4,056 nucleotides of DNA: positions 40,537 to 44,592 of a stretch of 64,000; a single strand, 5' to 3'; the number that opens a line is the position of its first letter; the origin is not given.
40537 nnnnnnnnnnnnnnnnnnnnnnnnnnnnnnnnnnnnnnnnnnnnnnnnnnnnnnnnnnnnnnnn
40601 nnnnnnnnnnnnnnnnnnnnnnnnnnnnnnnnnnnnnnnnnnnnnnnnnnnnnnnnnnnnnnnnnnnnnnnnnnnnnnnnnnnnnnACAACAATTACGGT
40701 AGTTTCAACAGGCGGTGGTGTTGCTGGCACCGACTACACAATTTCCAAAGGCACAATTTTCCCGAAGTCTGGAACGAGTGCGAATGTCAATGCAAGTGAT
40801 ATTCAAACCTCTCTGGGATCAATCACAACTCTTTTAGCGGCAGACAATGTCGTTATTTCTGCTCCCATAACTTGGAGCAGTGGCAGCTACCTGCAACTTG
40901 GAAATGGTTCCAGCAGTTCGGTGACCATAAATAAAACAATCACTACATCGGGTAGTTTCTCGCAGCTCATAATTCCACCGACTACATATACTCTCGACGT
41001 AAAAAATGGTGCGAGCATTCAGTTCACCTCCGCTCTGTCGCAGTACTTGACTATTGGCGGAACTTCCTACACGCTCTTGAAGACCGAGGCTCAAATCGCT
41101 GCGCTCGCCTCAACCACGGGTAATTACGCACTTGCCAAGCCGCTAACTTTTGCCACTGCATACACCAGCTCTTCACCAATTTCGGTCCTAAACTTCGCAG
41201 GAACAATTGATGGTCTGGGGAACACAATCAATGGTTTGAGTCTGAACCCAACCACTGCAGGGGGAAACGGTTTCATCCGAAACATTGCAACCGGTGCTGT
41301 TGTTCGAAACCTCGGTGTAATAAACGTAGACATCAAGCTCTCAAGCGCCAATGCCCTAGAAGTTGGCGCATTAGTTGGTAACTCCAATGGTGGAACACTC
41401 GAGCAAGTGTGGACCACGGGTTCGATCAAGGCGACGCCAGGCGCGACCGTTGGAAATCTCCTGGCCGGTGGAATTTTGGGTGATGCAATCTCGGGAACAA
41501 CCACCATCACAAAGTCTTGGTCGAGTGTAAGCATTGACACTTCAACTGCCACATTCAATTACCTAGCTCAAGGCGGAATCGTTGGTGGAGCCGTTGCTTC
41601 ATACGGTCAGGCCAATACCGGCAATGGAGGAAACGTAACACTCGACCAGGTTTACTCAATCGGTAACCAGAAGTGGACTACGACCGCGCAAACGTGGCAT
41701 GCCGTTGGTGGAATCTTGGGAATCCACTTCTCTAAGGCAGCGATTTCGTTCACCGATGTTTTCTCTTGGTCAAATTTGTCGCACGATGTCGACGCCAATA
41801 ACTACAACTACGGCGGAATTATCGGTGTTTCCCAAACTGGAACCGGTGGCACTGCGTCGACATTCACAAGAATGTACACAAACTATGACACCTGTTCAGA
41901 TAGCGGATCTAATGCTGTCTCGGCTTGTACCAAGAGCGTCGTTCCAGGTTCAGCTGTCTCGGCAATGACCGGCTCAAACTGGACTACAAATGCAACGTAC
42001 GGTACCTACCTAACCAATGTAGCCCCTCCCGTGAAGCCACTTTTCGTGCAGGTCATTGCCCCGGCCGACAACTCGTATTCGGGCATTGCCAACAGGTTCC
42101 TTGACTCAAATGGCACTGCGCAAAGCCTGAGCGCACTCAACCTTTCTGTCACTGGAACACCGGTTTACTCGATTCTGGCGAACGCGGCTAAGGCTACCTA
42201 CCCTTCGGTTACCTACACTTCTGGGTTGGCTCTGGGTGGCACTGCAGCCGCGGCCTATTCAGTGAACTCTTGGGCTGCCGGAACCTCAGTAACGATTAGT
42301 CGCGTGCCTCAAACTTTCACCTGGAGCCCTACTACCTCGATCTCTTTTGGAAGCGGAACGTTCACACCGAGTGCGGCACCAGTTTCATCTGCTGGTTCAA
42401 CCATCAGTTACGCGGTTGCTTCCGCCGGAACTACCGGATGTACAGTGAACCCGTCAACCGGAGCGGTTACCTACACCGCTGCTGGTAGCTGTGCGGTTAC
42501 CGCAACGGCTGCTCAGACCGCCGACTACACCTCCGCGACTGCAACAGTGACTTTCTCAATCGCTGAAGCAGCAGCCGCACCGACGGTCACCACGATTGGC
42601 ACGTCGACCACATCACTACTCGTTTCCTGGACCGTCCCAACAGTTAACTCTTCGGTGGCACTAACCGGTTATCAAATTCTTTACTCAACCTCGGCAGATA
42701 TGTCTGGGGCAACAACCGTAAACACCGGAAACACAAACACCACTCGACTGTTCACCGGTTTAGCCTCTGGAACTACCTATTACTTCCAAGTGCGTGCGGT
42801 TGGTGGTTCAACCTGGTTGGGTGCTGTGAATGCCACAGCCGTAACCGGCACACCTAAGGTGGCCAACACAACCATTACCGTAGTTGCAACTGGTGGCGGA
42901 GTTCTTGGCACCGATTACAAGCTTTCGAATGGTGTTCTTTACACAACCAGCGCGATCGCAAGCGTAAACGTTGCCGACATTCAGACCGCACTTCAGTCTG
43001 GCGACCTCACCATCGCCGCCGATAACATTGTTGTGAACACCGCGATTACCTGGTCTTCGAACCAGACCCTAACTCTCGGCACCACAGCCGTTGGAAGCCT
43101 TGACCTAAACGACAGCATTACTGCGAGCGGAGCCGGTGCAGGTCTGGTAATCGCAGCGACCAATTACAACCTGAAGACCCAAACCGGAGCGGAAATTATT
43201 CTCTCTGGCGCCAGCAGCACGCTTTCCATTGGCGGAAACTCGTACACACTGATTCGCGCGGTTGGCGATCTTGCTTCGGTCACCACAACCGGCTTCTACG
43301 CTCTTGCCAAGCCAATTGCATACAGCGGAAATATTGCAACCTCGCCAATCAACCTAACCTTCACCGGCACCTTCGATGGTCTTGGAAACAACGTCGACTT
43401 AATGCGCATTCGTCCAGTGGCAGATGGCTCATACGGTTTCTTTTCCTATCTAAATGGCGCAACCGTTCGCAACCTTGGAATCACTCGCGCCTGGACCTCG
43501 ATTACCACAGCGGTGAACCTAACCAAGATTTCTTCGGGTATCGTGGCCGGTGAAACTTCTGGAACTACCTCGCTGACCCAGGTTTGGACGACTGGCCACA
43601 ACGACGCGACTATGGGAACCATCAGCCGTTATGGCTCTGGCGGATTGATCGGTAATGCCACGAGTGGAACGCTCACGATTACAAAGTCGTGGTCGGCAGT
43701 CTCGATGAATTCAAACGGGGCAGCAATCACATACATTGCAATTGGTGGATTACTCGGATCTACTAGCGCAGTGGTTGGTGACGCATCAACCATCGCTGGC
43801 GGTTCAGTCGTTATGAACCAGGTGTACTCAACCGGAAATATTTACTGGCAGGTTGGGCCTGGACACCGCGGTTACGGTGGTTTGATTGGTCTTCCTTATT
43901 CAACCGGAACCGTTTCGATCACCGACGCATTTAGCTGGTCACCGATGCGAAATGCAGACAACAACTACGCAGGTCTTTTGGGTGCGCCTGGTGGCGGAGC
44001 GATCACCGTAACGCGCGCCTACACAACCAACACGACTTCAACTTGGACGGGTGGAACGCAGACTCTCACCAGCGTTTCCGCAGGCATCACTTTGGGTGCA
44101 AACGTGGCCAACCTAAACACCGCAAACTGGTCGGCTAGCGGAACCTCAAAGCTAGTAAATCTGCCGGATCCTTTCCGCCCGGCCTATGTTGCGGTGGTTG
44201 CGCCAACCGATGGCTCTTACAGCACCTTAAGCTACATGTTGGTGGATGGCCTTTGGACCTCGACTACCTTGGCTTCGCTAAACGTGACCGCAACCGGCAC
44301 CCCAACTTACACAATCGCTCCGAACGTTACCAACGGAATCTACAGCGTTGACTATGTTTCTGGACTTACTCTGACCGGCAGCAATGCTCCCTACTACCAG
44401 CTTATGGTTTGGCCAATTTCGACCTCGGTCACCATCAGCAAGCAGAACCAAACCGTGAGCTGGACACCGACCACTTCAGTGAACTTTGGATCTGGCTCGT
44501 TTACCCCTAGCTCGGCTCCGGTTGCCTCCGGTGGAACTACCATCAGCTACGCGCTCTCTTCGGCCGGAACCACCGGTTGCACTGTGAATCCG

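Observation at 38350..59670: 21.3-kb single ORF encoding a 7,106-aa secreted modular protein in an otherwise compact genome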

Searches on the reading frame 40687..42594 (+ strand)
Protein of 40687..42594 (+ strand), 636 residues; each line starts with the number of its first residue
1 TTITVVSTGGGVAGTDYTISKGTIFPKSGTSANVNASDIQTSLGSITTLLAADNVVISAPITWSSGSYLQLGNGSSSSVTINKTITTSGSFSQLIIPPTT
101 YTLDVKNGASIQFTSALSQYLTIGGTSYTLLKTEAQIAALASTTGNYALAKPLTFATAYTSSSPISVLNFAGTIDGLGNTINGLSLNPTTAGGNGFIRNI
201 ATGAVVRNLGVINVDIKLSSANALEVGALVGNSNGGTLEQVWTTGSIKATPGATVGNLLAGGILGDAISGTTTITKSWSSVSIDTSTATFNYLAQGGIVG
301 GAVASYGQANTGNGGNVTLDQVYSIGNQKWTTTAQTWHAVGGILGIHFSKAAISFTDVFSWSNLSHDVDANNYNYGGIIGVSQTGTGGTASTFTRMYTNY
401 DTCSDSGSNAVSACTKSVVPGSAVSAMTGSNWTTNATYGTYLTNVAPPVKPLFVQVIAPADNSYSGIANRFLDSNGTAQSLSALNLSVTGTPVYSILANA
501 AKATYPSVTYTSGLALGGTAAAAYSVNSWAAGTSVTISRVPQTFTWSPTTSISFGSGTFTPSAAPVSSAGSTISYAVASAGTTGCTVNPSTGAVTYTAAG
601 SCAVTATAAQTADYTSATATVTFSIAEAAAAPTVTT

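Call 10: search_protein_families(library=pfam, proteins=[window:40687-42219:+], max_evalue=1)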
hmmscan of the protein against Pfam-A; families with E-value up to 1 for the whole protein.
window:40687-42219:+ (511 aa): 1 family
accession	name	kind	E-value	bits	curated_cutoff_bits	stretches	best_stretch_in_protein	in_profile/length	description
PF01700.22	Orbi_VP3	-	0.044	11.9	27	1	53-99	274-320/887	Orbivirus VP3 (T2) protein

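Call 25: search_solved_structures(query=window:40687-42594:+, max_evalue=0.1)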
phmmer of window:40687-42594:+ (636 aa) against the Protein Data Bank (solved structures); distinct sequences matched with E-value up to 0.1: 0.

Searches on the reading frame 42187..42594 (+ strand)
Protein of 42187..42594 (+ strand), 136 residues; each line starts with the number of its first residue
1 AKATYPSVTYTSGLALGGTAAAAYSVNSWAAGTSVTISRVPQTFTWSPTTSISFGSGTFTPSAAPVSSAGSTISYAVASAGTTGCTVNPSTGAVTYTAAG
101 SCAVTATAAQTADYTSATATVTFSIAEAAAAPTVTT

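Call 10: search_protein_families(library=pfam, proteins=[window:42187-42594:+], max_evalue=1)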
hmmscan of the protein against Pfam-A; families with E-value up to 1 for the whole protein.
window:42187-42594:+ (136 aa): 1 family
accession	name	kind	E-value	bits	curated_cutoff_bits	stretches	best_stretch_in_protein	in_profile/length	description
PF00801.26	PKD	-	0.073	13.5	23.5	0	27-122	9-79/80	PKD domain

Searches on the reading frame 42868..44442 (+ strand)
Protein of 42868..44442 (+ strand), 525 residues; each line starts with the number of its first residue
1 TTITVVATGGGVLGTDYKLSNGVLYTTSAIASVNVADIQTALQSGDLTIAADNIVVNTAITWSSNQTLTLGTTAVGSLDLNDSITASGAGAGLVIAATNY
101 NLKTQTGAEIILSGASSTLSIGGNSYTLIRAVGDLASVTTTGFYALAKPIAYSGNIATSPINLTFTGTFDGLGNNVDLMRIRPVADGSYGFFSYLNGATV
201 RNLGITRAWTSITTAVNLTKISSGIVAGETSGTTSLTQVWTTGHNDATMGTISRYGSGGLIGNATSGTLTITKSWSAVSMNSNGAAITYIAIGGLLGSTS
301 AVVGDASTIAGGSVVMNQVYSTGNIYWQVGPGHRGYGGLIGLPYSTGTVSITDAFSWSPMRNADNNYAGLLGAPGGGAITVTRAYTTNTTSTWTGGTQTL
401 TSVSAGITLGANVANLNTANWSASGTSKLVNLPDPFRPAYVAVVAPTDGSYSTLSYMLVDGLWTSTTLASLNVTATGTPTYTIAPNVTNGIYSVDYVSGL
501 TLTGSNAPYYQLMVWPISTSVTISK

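Call 30: search_solved_structures(query=A1, max_evalue=1, show_alignments=2)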
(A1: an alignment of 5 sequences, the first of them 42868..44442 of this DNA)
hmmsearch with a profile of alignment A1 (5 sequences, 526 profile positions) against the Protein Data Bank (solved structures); distinct sequences matched with E-value up to 1: 2.
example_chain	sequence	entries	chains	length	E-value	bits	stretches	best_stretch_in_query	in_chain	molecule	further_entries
5cmn_E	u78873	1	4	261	0.65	11.9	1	12-126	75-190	Latrophilin-3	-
6jbu_A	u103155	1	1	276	0.74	11.7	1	12-126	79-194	Adhesion G protein-coupled receptor L3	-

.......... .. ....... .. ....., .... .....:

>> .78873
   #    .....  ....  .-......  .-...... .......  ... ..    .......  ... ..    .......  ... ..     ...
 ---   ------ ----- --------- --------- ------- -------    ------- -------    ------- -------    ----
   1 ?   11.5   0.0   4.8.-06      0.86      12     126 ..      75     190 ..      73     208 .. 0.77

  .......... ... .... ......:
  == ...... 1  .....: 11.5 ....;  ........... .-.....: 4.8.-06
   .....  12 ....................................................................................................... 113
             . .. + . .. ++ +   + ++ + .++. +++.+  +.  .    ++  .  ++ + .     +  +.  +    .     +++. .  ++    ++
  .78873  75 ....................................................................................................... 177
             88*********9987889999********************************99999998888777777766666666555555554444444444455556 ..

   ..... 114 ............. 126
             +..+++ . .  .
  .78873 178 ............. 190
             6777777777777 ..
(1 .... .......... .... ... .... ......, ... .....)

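Call 31: find_homologous_proteins(query=A1, max_evalue=0.00001)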
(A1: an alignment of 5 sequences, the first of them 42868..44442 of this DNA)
Query A1 (5 sequences) (525 aa, profile of the alignment): 10 proteins with E <= 0.00001 among 8000 candidates.
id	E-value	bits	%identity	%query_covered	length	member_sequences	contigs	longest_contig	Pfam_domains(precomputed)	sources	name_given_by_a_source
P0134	8.0e-156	538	41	98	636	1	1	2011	-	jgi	jgi:hypothetical protein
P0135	1.9e-152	527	39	94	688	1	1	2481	-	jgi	jgi:hypothetical protein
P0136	1.6e-132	461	43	87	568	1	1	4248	-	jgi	jgi:hypothetical protein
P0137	2.7e-93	332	34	100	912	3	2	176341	-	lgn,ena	-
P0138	2.5e-20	91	35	47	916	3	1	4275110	PF05860.20,PF07581.18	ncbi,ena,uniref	ncbi:hypothetical+protein [Methylocapsa aurea]|uniref:two-partner secretion domain-containing protei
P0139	2.4e-18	84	34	51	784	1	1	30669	PF09479.17,PF07581.18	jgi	jgi:uncharacterized repeat protein (TIGR02543 family)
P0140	7.9e-15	73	32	36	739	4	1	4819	PF05860.20,PF07581.18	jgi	-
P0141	1.1e-13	69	27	63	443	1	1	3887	-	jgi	jgi:hypothetical protein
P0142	5.1e-10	57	27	87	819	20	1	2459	PF07581.18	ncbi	ncbi:MAG: beta strand repeat-containing protein, partial [Burkholderiales bacterium]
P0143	1.2e-8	52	-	-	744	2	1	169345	PF07581.18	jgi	jgi:hypothetical protein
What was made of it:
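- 40387..50853 (+): Five super-repeats (aa 680-1405, 1406-2118, 2119-2836, 2837-3553, 3554-4168). Each consists of FN3 (absent in the fifth), an N-terminal beta subdomain, a GLUG-type right-handed beta-helix, a small beta domain and one paired-Cys Ig-like unit. Profile homology to Glug/TPS-annotated proteins (call 31).
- On GLUG-motif beta-helix proteins (PF07581): A profile of the five cores hits Glug-annotated proteins P0138-P0140, P0142 and P0143 (E 2.5e-20 to 1e-8; call 31).
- Closest known: GLUG-motif beta-helix domains of IgA1 proteases. Same: Profile homology to Glug-annotated proteins (call 31).
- Profile homology reaches Glug-annotated proteins (call 31). Profile hits of the beta-helix core include proteins with a two-partner-secretion domain, PF05860 (call 31).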

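Call 43: find_encoding_contigs(protein=P0137, flank=10000)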
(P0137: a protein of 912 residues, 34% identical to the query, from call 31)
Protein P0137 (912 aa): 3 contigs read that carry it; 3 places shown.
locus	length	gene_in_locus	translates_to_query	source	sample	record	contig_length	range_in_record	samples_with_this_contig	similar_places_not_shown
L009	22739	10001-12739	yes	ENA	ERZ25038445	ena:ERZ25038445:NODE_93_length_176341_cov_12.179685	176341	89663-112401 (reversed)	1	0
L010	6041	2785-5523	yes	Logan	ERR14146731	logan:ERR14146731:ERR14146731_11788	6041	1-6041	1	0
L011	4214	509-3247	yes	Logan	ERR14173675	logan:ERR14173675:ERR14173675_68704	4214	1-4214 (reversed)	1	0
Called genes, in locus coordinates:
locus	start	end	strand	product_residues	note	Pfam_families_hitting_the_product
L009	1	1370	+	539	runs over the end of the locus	PF02776:TPP_enzyme_N, PF00205:TPP_enzyme_M, PF02775:TPP_enzyme_C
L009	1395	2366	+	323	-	PF00491:Arginase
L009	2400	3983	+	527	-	-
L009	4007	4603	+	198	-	PF01545:Cation_efflux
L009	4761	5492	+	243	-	PF02535:Zip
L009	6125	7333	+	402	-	-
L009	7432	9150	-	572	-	-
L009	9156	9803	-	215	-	PF00072:Response_reg, PF00196:GerE, PF08281:Sigma70_r4_2 (weak)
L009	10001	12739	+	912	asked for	-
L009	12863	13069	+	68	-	-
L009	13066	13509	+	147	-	PF01850:PIN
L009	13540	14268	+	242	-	PF11716:MDMPI_N, PF07398:MDMPI_C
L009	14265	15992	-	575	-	PF12698:ABC2_membrane_3 (weak)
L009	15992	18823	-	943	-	PF03176:MMPL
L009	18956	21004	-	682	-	-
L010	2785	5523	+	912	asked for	-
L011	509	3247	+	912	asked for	-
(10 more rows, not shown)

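Call 64: predict_structure(alignment_id=A3)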
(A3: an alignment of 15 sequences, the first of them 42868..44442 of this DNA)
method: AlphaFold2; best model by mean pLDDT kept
length: 525 residues; sequences in the alignment: 15
mean_pLDDT: 91.1   pTM: 0.92
mean pLDDT of the five models: 91.1, 90.6, 90.2, 88.9, 87.1
residues with pLDDT >= 90: 367; 70-90: 138; 50-70: 19; < 50: 1
segments of 3 or more residues with pLDDT < 50: none
pLDDT, mean of each block of 10 residues (from residue 1): 95 93 94 97 97 96 98 90 97 94 89 97 97 96 98 93 98 97 94 98 96 88 98 98 90 95 98 96 88 95 88 97 84 84 94 93 65 90 92 76 91 87 89 91 85 87 84 91 70 86 93 84 73
secondary structure, 60 per line:
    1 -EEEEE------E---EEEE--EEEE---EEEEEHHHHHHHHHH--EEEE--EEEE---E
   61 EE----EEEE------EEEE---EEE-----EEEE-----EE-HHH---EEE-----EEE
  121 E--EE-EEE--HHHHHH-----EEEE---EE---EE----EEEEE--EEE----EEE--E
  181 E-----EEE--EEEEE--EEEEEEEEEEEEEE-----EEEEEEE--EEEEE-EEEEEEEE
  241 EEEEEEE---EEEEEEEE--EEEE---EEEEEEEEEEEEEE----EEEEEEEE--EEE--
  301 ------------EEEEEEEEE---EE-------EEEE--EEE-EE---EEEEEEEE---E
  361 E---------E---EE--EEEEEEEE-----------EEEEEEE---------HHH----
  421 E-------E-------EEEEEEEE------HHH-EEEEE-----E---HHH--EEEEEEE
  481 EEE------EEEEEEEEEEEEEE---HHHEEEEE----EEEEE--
elements in order: E2-6 E17-20 E23-26 E30-34 H35-44 E47-50 E53-56 E60-62 E67-70 E77-80 E84-86 E92-95 E110-112 E118-121 E127-129 H132-137 E143-146 E161-165 E168-170 E175-177 E187-189 E192-196 E199-212 E218-224 E227-231 E233-247 E251-258 E261-264 E268-281 E286-293 E296-298 E313-321 E334-337 E340-342 E349-356 E379-386 E398-404 E437-444 E455-459 E474-483 E490-503 E510-514 E519-523
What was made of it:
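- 40387..50853 (+): AF2 pLDDT 91, pTM 0.92 (call 64).
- On GLUG-motif beta-helix proteins (PF07581): AF2 pLDDT 91 (call 64).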

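Call 66: fold_search(model_id=the predicted structure, library=pdb)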
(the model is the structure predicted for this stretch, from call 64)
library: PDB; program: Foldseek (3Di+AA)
matches with E <= 10: 257; with E <= 0.001: 2
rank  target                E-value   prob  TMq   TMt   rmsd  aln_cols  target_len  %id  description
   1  3n6z                  8.5e-05  1.00  0.33  0.48   8.2       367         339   14  Crystal structure of a putative immunoglobulin A1 protease (BACOVA_03286) from Bacteroides ovatus at 1.30 A resolution (released 2010-07-21)
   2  6xja_P                3.0e-04  1.00  0.31  0.14   7.9       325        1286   17  Streptococcus Pneumoniae IgA1 Protease with IgA1 substrate (released 2021-01-20)
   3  7uvl_P                2.8e-03  1.00  0.27  0.13   8.0       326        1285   13  IgA1 Protease with IgA1 substrate (released 2022-11-23)
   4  5w6h_A                4.1e-03  0.57  0.19  0.15  22.9       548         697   14  Crystal structure of Bacteriophage CBA120 tailspike protein 4 enzymatically active domain (TSP4dN, orf213) (released 2018-10-24)
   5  7uvk                  4.5e-03  1.00  0.31  0.14  11.4       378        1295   15  G. haemolysans IgA1 protease (released 2022-11-23)
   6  5z9t_A                8.3e-03  0.57  0.18  0.19  16.6       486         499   10  a new PL6 alginate lyase complex with trisaccharide (released 2019-03-27)
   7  6xjb                  8.7e-03  1.00  0.30  0.13   8.2       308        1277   18  IgA1 Protease (released 2020-12-09)
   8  7jgj_A                3.1e-02  0.99  0.27  0.12  10.2       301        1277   18  IgA1 Protease in complex with neutralizing mAb (released 2020-12-09)
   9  1ofm_A                3.2e-02  0.25  0.19  0.20  17.3       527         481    6  CRYSTAL STRUCTURE OF CHONDROITINASE B COMPLEXED TO CHONDROITIN 4-SULFATE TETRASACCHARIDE (released 2004-04-19)
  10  4mr0_A                3.4e-02  0.33  0.21  0.23  19.5       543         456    8  Crystal structure of PfbA, a surface adhesin of Streptococcus pneumoniae (released 2014-02-05)
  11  3wwg_C                3.9e-02  0.18  0.15  0.15  18.7       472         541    9  Crystal structure of the N-glycan-deficient variant N448A of isopullulanase complexed with isopanose (released 2014-11-12)
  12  6kvh                  4.1e-02  0.38  0.19  0.26  17.3       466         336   12  The mutant crystal structure of endo-polygalacturonase (T284A) from Talaromyces leycettanus JCM 12802 (released 2020-09-09)
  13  7xzd_A                5.1e-02  0.08  0.12  0.13  16.8       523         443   10  Mutant (F179A) of the N-terminal domain of fucoidan lyase FdlA (released 2022-09-28)
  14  7b8b_A                5.4e-02  0.15  0.14  0.18  16.8       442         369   12  ADPG2 - ENDOPOLYGALACTURONASE FROM ARABIDOPSIS THALIANA (released 2022-06-22)
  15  6a40_A                5.9e-02  0.25  0.18  0.18  16.6       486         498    8  complex structure of Alginate lyase AlyF-OU02 with G4 (released 2019-05-01)
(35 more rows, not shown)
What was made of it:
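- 40387..50853 (+): Foldseek top hits 3n6z and 6xja, the IgA1-protease beta-helix (call 66).
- On GLUG-motif beta-helix proteins (PF07581): Foldseek 3n6z E 8.5e-5 and 6xja E 3e-4 (call 66).
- Closest known: GLUG-motif beta-helix domains of IgA1 proteases. Same: Best structural matches of the super-repeat core (E 8.5e-5 and 3e-4, prob 1.0; call 66).
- Checked: It is supported by profile homology to Glug-annotated proteins (call 31) and by fold (calls 64, 66).
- Its best structural matches are non-catalytic GLUG beta-helices of IgA1 proteases, and the adhesin PfbA is among the generic beta-helix hits (calls 64, 66). Foldseek lists pectate and alginate lyases, polygalacturonases and phage tailspikes among weaker matches (call 66). 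The significant hits are non-catalytic GLUG beta-helices (call 66).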
